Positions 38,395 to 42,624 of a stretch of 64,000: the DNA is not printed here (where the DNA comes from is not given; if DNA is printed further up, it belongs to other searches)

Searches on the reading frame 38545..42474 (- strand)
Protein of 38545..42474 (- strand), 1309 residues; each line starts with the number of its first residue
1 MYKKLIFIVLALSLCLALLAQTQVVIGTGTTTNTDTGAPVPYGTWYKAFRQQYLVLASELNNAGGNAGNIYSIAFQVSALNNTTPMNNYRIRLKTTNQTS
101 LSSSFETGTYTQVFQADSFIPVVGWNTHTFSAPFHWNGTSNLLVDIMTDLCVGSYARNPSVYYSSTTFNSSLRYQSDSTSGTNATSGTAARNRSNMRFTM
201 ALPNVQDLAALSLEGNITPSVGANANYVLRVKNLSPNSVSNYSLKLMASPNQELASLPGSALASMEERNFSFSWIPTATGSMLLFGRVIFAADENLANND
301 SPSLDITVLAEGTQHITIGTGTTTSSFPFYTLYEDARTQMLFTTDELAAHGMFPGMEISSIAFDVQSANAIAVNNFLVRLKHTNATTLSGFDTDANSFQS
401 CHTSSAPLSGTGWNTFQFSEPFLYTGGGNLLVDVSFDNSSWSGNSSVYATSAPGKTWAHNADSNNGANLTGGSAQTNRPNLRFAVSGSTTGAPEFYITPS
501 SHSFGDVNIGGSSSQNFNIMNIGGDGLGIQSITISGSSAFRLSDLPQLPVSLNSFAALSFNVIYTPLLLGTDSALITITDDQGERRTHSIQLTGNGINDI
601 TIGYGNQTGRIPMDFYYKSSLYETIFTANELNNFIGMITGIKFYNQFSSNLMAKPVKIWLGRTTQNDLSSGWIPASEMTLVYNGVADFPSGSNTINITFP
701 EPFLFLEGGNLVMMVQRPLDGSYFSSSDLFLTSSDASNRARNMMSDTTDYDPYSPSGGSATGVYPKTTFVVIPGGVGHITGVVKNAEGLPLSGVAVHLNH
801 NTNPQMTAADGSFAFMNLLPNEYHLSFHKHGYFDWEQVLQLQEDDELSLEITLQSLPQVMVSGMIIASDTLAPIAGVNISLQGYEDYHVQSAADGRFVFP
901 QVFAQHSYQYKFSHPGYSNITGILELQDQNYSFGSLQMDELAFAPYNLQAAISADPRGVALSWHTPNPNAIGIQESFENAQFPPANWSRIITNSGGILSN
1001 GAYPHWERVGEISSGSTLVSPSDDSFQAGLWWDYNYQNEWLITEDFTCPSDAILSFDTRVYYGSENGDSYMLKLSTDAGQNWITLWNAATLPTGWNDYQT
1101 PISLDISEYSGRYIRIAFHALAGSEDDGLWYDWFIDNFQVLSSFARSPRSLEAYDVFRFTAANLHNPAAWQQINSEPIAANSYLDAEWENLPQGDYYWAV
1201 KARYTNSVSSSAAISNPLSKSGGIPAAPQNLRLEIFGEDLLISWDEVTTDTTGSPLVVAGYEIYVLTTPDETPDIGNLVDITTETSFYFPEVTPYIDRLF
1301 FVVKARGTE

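Call 73: search_protein_families(library=pfam, proteins=[window:38545-42474:-], max_evalue=0.00001)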
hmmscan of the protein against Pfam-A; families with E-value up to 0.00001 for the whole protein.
window:38545-42474:- (1309 aa): 3 families
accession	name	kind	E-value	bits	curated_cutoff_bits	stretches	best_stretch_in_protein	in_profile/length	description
PF13620.12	CarboxypepD_reg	-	4.4e-19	69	32.3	2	779-854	2-82/82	Carboxypeptidase regulatory-like domain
PF13715.12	CarbopepD_reg_2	-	1.1e-14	54.6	32.2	1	779-855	1-78/88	CarboxypepD_reg-like domain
PF22073.2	Cep192_D4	-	1.6e-06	28.7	35.5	0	497-596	6-111/112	Cep192 domain 4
